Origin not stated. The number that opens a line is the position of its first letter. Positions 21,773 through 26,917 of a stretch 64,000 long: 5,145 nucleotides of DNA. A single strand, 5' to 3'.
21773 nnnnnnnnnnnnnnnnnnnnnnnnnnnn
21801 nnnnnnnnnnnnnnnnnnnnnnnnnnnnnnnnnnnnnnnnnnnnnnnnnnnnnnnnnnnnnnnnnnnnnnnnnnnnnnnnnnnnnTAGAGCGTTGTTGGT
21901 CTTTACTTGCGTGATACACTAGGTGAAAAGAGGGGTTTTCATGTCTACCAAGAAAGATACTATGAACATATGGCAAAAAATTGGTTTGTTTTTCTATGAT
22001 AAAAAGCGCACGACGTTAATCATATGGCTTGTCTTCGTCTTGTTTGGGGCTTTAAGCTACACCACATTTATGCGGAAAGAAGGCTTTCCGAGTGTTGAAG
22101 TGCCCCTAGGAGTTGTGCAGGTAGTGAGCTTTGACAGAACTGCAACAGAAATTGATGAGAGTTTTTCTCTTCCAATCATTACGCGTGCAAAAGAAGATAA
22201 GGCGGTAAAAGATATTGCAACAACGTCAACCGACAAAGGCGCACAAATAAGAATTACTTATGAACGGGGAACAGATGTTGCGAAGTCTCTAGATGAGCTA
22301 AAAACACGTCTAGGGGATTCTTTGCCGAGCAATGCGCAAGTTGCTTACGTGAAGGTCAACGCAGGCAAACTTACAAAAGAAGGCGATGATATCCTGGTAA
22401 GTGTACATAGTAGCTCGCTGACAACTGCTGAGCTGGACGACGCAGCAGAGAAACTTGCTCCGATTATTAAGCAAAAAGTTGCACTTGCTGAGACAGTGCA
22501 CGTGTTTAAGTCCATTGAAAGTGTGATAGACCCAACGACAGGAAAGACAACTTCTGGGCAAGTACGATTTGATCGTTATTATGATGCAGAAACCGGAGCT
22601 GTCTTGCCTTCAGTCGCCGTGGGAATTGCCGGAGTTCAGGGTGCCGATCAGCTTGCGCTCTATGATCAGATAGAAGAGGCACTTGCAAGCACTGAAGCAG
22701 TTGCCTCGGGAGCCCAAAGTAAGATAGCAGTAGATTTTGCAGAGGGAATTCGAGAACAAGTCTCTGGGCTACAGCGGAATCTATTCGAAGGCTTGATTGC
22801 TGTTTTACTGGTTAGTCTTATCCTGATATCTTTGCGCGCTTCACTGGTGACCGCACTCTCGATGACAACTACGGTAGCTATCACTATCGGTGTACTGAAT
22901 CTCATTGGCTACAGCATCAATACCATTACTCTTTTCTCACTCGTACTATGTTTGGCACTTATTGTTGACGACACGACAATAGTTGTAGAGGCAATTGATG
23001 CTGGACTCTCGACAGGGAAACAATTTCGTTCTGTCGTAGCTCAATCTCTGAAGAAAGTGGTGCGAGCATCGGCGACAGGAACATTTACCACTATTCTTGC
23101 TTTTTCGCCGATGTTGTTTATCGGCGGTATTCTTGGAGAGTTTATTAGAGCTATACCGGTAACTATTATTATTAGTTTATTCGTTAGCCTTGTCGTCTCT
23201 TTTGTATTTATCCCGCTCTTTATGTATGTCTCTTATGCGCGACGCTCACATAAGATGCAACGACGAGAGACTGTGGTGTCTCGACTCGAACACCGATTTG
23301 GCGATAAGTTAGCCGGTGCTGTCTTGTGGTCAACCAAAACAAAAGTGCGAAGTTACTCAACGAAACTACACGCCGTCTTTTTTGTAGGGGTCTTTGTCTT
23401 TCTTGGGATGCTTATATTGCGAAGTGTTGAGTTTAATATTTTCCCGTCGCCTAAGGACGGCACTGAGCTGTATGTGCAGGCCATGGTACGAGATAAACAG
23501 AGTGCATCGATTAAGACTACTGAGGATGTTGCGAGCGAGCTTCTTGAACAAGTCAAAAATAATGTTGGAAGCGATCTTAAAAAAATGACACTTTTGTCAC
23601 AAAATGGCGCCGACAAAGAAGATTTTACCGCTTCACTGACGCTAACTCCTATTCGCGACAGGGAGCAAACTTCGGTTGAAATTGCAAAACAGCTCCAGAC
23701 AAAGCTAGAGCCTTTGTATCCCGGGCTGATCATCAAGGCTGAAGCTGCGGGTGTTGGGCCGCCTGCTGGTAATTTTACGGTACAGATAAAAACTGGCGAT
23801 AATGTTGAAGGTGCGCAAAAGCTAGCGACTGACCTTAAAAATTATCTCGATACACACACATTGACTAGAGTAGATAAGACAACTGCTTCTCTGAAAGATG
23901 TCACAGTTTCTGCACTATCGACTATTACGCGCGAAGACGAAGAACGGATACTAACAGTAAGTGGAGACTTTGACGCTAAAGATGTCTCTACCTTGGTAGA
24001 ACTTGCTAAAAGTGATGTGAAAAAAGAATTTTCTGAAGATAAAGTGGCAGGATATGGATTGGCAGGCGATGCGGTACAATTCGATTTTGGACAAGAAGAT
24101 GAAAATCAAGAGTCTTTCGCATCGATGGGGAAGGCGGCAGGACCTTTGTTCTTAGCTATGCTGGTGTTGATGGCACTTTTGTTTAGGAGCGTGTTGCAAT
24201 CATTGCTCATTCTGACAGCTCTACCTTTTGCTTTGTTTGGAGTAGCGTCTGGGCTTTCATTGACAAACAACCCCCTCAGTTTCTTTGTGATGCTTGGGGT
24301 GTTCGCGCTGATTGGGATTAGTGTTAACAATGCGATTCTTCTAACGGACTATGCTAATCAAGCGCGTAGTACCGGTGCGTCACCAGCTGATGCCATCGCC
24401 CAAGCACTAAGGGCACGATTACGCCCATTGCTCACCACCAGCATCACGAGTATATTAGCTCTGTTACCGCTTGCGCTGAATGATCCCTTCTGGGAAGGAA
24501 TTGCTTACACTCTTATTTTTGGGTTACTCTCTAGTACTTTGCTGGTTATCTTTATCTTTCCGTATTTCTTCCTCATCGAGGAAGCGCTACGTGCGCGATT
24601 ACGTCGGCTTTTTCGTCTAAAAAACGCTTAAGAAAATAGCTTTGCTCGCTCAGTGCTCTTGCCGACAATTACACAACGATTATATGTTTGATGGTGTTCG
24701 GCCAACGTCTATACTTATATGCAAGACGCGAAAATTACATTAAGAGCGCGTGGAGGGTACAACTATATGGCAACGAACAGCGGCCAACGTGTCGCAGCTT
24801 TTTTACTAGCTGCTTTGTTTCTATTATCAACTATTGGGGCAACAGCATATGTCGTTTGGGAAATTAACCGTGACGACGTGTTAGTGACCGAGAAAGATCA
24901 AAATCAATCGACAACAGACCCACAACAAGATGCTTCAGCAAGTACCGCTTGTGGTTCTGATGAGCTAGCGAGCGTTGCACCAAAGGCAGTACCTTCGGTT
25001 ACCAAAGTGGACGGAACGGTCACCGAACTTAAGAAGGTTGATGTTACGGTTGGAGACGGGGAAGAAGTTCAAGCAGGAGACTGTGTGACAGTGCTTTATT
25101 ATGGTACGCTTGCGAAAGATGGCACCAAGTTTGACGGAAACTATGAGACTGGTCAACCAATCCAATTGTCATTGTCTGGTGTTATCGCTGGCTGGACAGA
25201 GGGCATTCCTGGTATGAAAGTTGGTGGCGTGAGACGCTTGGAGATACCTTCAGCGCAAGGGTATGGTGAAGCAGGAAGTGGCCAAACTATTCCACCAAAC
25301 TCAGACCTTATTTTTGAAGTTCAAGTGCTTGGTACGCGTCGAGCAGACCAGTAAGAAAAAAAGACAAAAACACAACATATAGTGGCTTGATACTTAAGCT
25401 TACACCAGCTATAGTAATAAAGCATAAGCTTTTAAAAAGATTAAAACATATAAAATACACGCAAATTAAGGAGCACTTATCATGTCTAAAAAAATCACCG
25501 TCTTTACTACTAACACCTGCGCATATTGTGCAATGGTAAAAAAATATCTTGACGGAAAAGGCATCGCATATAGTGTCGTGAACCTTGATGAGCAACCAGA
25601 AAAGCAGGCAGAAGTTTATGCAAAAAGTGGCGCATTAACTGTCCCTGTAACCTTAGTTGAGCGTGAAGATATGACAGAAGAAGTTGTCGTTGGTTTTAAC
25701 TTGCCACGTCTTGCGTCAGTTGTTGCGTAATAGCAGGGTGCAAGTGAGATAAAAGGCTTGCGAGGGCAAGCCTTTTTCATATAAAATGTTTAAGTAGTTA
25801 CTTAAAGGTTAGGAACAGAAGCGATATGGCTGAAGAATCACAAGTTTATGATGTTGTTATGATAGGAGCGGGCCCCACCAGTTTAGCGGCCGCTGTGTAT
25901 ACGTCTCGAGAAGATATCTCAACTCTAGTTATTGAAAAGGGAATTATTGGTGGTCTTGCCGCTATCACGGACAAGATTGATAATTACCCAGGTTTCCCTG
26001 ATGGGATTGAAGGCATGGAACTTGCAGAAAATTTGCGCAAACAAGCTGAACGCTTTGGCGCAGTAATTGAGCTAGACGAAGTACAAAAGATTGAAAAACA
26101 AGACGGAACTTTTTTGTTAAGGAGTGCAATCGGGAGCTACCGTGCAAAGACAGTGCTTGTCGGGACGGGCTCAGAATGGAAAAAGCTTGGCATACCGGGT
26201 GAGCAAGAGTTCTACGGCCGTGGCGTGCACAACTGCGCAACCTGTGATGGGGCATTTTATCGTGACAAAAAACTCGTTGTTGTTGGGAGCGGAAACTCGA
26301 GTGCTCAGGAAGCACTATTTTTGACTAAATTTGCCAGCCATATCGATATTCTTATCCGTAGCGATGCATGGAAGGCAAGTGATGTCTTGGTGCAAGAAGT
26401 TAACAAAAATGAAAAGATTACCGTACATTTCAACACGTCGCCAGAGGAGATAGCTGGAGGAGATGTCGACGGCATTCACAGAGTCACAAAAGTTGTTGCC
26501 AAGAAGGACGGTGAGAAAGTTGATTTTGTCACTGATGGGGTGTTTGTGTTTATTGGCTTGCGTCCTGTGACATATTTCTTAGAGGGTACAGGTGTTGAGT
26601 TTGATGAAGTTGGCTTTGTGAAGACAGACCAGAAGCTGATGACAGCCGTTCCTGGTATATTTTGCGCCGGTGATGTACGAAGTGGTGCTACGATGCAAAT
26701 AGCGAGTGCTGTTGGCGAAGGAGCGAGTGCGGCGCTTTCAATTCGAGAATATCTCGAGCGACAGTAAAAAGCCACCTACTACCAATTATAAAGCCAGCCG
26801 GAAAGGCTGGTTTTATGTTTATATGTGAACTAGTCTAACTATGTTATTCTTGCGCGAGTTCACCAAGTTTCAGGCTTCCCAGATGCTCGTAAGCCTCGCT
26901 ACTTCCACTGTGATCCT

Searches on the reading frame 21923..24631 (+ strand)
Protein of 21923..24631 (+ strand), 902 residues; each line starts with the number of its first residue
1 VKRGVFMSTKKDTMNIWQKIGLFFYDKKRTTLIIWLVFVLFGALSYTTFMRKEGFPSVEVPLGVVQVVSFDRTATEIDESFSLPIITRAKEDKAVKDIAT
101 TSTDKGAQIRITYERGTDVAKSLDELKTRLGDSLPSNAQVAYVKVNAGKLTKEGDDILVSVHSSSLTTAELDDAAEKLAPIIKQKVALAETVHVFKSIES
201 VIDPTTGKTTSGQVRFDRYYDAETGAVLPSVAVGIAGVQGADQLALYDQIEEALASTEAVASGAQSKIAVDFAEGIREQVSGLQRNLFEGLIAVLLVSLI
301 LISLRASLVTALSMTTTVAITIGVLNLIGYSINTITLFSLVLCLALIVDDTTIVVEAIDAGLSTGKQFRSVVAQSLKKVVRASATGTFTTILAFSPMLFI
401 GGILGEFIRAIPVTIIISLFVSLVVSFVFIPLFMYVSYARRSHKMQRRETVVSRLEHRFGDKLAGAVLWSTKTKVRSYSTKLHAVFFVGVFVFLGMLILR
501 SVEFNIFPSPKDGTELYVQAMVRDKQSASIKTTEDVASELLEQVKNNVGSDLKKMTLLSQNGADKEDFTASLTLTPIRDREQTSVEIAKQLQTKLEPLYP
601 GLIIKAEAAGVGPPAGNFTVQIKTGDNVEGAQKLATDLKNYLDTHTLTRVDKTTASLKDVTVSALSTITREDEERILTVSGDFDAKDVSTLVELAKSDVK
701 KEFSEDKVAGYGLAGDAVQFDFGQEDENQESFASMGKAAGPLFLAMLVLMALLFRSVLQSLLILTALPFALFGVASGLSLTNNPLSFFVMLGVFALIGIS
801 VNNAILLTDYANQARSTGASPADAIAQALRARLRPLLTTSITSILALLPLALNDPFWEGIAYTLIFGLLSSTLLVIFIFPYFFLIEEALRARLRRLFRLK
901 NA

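Call 54: search_protein_families(library=pfam, max_evalue=0.000001, proteins=[window:21923-24631:+])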
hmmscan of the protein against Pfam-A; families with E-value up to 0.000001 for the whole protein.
window:21923-24631:+ (902 aa): 2 families
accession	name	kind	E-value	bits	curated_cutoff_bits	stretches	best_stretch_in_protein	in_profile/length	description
PF00873.25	ACR_tran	-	1.3e-77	261.9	28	2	229-598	278-647/1021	AcrB/AcrD/AcrF family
PF02355.23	SecD_SecF_C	-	7.7e-12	45.5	20.5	1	740-878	38-178/189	Protein export membrane protein SecD/SecF, C-terminal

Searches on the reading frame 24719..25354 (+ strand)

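Call 55: search_protein_families(library=pfam, max_evalue=0.000001, proteins=[window:24719-25354:+])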
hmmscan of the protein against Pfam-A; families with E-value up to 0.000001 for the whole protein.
window:24719-25354:+ (211 aa): 1 family
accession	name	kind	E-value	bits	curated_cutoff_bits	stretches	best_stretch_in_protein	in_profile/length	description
PF00254.34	FKBP_C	-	1.7e-27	96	21.1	1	115-204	3-94/94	FKBP-type peptidyl-prolyl cis-trans isomerase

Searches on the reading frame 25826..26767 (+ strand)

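Call 54: search_protein_families(library=pfam, max_evalue=0.000001, proteins=[window:25826-26767:+])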
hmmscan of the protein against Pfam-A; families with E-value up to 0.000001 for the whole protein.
window:25826-26767:+ (313 aa): 3 families
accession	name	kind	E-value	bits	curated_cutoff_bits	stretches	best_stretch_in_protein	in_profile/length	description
PF07992.20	Pyr_redox_2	-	1.9e-43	149.4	26.1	1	8-299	1-291/291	Pyridine nucleotide-disulphide oxidoreductase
PF13738.12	Pyr_redox_3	-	1.3e-26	94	30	1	59-282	76-305/305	Pyridine nucleotide-disulphide oxidoreductase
PF00070.33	Pyr_redox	-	4.5e-10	40.4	22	1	149-217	1-74/82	Pyridine nucleotide-disulphide oxidoreductase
